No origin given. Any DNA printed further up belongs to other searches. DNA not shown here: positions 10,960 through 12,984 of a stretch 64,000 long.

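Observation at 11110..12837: DLP-1 is a probable pseudo-GTPase: Walker A is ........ and the DxxG switch II is absent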

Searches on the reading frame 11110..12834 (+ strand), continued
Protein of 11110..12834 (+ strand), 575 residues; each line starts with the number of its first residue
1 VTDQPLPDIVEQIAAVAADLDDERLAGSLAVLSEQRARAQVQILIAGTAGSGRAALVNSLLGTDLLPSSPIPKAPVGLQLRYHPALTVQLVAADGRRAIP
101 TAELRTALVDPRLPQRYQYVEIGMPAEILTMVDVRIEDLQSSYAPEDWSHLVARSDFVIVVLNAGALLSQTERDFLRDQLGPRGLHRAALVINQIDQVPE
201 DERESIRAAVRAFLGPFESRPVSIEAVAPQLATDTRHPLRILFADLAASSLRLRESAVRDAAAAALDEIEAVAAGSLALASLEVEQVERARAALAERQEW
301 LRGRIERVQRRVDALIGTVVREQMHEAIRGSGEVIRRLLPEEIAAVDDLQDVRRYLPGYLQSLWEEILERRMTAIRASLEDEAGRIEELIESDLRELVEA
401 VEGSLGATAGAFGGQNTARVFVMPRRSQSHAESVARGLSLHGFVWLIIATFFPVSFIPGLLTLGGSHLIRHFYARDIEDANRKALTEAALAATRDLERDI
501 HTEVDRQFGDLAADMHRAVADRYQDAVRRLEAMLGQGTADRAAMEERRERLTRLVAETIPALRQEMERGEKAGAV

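Call 46: find_encoding_contigs(protein=P0063, flank=6000, max_places=2)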
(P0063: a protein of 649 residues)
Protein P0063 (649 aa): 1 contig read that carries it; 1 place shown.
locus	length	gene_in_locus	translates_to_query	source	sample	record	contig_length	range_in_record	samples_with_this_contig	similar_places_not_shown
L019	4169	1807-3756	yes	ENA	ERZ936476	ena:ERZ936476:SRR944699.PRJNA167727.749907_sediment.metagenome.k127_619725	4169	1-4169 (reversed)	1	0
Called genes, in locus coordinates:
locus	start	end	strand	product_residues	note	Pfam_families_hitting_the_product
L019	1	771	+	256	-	?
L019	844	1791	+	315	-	PF01435:Peptidase_M48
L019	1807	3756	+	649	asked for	PF00350:Dynamin_N, PF01926:MMR_HSR1 (weak)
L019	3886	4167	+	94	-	?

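Call 47: find_encoding_contigs(protein=P0070, flank=6000, max_places=2)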
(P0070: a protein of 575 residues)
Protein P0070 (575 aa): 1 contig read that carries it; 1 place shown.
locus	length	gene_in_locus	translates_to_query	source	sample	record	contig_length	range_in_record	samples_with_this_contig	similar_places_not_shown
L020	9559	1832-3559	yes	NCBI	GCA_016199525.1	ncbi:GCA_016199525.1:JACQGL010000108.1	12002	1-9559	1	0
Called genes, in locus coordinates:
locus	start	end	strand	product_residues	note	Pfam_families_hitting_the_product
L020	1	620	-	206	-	PF00884:Sulfatase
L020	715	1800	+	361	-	PF01435:Peptidase_M48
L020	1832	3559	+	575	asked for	PF00350:Dynamin_N, PF01926:MMR_HSR1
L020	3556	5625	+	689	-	PF00350:Dynamin_N, PF01926:MMR_HSR1 (faint), PF21808:Dynamin-like_hel_bact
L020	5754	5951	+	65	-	-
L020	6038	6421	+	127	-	PF11848:DUF3368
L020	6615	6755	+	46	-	-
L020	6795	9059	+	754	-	PF04326:SLFN_AlbA_2, PF00931:NB-ARC (weak), PF07719:TPR_2 (faint), PF13176:TPR_7 (faint), PF13428:TPR_14 (faint), PF13432:TPR_16 (weak), PF14559:TPR_19 (faint), PF25064:ARM_TT21_5th (faint)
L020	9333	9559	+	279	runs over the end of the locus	PF02548:Pantoate_transf, PF13714:PEP_mutase (weak)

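Call 49: predict_structure(alignment_id=A2)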
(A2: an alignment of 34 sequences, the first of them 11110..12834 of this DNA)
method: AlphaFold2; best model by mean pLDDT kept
length: 575 residues; sequences in the alignment: 34
mean_pLDDT: 84.6   pTM: 0.70
mean pLDDT of the five models: 84.6, 81.7, 79.9, 79.7, 78.6
residues with pLDDT >= 90: 275; 70-90: 223; 50-70: 37; < 50: 40
segments of 3 or more residues with pLDDT < 50: 414-439, 454-463
pLDDT, mean of each block of 10 residues (from residue 1): 74 90 84 85 94 94 87 89 97 95 93 92 96 94 83 94 91 91 88 95 93 88 93 92 92 89 90 86 83 90 94 91 94 96 93 89 86 83 86 85 62 46 39 45 60 50 52 81 93 93 91 90 86 76 86 94 90 65
secondary structure, 60 per line:
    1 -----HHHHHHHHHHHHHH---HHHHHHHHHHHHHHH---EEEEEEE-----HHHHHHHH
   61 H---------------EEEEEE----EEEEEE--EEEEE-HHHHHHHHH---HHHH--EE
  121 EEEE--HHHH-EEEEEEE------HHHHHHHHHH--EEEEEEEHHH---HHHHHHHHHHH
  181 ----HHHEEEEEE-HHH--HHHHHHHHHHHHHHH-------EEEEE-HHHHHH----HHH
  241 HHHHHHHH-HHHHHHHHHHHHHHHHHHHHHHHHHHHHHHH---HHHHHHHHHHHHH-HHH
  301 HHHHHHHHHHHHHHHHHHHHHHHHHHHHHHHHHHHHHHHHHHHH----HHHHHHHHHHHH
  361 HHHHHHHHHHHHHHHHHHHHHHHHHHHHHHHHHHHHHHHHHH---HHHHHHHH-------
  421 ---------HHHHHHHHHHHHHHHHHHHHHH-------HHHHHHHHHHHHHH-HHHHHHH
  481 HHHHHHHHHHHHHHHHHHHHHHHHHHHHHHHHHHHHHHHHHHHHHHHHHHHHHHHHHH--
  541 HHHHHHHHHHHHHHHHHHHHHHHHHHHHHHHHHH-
elements in order: H6-19 H23-37 E41-47 H53-61 E77-82 E87-92 E95-99 H101-109 H113-116 E119-124 H127-130 E132-138 H145-154 E157-163 H170-180 E188-193 H200-214 E222-226 H228-233 H238-248 H250-280 H284-296 H298-344 H349-402 H406-413 H430-451 H459-472 H474-538 H541-574

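Call 51: fold_search(model_id=the predicted structure, library=pdb)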
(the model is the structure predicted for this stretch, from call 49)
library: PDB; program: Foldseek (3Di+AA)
matches with E <= 10: 1046; with E <= 0.001: 243
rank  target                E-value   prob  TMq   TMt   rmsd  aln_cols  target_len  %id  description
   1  2j69_A                1.6e-16  1.00  0.41  0.36  15.6       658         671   16  Bacterial dynamin-like protein BDLP (released 2006-12-04)
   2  6j72                  8.8e-16  1.00  0.34  0.34  13.9       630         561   17  Crystal structure of IniA from Mycobacterium smegmatis with GTP bound (released 2019-09-11)
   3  6j73_B                1.0e-15  1.00  0.32  0.34  16.2       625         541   17  Crystal structure of IniA from Mycobacterium smegmatis (released 2019-09-11)
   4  6j73_A                2.2e-15  1.00  0.33  0.35  15.6       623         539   17  Crystal structure of IniA from Mycobacterium smegmatis (released 2019-09-11)
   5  2j68                  1.8e-14  1.00  0.39  0.36  12.5       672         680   15  Bacterial dynamin-like protein BDLP, GDP bound (released 2006-12-04)
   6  5owv_C                5.2e-11  1.00  0.36  0.35  33.9       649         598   14  An oligomerised bacterial dynamin pair provides a mechanism for the long-range sensing and tethering of membranes (released 2018-09-05)
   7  5oxf_C                8.2e-11  1.00  0.39  0.37  35.1       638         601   14  An oligomerised bacterial dynamin pair provides a mechanism for the long range sensing and tethering of membranes (released 2018-09-05)
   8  5uot_0                1.7e-10  1.00  0.28  0.27  34.6       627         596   12  CryoEM structure of the helical assembly of full length MxB (released 2018-02-21)
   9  4whj_A                2.2e-10  1.00  0.26  0.27  31.6       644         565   12  Myxovirus Resistance Protein 2 (MxB) (released 2014-10-29)
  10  4cid                  8.2e-10  1.00  0.28  0.32  18.9       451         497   15  Structural insights into the N-terminus of the EHD2 ATPase (released 2014-02-19)
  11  5oxf_A                8.6e-10  1.00  0.30  0.25  49.3       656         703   13  An oligomerised bacterial dynamin pair provides a mechanism for the long range sensing and tethering of membranes (released 2018-09-05)
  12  5owv_A                9.0e-10  1.00  0.31  0.26  46.9       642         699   13  An oligomerised bacterial dynamin pair provides a mechanism for the long-range sensing and tethering of membranes (released 2018-09-05)
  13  5mvf                  9.9e-10  1.00  0.27  0.40  21.7       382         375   16  Active structure of EHD4 complexed with ADP (released 2017-03-08)
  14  6jfm_B                1.5e-09  1.00  0.31  0.40  29.2       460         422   15  Mitofusin2 (MFN2)_T111D (released 2019-11-13)
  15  9kfd_A                2.1e-09  1.00  0.36  0.47   7.5       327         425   14  Truncated Fzo1,GTP-bound (released 2025-08-27)
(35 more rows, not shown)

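Call 69: list_cluster_members(proteins=[P0041, P0046, P0054, P0081, P0099, P0101, P0115, P0071, P0070, P0067])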
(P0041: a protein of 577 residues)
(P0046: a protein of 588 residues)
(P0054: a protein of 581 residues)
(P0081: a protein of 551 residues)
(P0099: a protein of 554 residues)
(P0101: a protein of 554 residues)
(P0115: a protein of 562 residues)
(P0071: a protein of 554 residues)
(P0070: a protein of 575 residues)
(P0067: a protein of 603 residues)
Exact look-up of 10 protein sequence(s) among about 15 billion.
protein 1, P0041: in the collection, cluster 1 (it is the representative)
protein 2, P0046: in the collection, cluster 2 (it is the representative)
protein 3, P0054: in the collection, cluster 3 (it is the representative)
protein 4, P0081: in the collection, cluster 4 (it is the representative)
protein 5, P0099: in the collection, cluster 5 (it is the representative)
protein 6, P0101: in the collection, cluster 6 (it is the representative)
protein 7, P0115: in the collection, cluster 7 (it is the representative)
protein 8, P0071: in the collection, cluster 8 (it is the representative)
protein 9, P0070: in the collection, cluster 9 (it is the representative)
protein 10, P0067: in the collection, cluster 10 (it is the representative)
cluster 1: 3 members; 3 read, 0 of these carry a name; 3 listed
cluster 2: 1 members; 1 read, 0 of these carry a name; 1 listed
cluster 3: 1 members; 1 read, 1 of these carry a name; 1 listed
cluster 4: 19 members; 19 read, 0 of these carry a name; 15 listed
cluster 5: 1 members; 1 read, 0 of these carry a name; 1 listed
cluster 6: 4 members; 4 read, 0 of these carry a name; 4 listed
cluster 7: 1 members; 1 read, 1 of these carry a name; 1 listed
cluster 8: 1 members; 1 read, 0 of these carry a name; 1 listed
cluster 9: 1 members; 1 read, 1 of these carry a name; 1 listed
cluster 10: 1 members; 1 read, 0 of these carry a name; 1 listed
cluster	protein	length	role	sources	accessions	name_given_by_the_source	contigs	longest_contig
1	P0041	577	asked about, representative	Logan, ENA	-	-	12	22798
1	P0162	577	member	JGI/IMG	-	-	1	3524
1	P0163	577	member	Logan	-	-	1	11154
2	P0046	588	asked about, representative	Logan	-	-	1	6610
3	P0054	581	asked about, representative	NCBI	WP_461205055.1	hypothetical protein [Clostridium sp. DL1XJH146]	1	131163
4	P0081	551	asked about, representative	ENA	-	-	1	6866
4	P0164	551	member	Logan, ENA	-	-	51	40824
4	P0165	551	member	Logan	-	-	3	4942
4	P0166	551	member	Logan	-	-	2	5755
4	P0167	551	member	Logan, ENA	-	-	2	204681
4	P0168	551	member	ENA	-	-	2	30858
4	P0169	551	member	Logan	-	-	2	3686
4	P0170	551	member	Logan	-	-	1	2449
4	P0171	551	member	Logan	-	-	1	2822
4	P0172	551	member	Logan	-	-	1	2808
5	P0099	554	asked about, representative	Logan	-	-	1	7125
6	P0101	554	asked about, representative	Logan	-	-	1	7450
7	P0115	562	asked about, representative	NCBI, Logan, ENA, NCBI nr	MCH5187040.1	MAG: hypothetical protein J1F63_01455 [Oscillospiraceae bacterium] | hypothetical protein [Oscillospiraceae bacterium]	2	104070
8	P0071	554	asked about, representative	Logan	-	-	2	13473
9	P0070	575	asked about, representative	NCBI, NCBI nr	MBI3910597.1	MAG: dynamin family protein [Armatimonadetes bacterium] | dynamin family protein [Armatimonadota bacterium]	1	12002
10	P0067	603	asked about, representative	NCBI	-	-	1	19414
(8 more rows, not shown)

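Call 71: find_encoding_contigs(protein=P0054, flank=6000, max_places=1)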
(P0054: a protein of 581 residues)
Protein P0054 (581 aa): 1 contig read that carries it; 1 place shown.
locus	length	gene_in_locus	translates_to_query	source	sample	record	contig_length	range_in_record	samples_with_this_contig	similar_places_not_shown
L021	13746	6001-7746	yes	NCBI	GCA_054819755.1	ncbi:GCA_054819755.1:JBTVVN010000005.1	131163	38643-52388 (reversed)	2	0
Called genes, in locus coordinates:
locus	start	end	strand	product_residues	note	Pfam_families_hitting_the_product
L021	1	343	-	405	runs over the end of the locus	PF13492:GAF_3 (weak)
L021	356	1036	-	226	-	PF16316:DUF4956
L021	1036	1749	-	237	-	PF09359:VTC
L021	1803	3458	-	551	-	PF08757:CotH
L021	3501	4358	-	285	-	PF03537:Glyco_hydro_114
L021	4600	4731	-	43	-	-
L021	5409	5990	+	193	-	PF01435:Peptidase_M48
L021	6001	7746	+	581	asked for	-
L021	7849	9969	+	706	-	PF00350:Dynamin_N, PF01926:MMR_HSR1 (weak), PF21808:Dynamin-like_hel_bact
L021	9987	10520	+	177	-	-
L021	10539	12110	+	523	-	PF00009:GTP_EFTU (faint), PF00350:Dynamin_N, PF01926:MMR_HSR1 (weak)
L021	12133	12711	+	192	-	-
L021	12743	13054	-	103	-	-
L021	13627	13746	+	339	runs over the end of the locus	-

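Call 72: find_encoding_contigs(protein=P0115, flank=6000, max_places=1)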
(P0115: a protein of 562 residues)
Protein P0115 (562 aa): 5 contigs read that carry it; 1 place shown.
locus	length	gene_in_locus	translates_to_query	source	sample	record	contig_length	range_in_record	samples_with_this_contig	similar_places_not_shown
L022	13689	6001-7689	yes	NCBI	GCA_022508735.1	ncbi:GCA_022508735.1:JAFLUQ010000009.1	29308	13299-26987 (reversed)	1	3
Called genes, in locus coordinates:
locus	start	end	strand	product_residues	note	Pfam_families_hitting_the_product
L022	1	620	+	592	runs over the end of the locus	PF01321:Creatinase_N, PF16189:Creatinase_N_2, PF00557:Peptidase_M24, PF16188:Peptidase_M24_C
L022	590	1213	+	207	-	PF12917:YfbR-like, PF13023:HD_3, PF01966:HD (weak)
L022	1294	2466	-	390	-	PF01966:HD, PF13671:AAA_33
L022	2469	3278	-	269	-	PF09414:RNA_ligase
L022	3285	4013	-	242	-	PF13489:Methyltransf_23, PF13847:Methyltransf_31, PF08241:Methyltransf_11, PF08242:Methyltransf_12, PF13649:Methyltransf_25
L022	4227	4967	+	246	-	-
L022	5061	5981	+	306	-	PF01435:Peptidase_M48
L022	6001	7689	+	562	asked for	-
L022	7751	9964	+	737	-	PF00350:Dynamin_N, PF01926:MMR_HSR1 (faint)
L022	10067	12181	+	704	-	PF01926:MMR_HSR1 (weak), PF00350:Dynamin_N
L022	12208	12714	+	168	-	-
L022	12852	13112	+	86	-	-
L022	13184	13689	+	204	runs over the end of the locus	PF13328:HD_4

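Call 75: search_protein_families(library=phrogs, proteins=[window:11110-12834:+], max_evalue=0.001)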
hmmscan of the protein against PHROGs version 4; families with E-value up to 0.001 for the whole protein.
window:11110-12834:+ (575 aa): 0 families
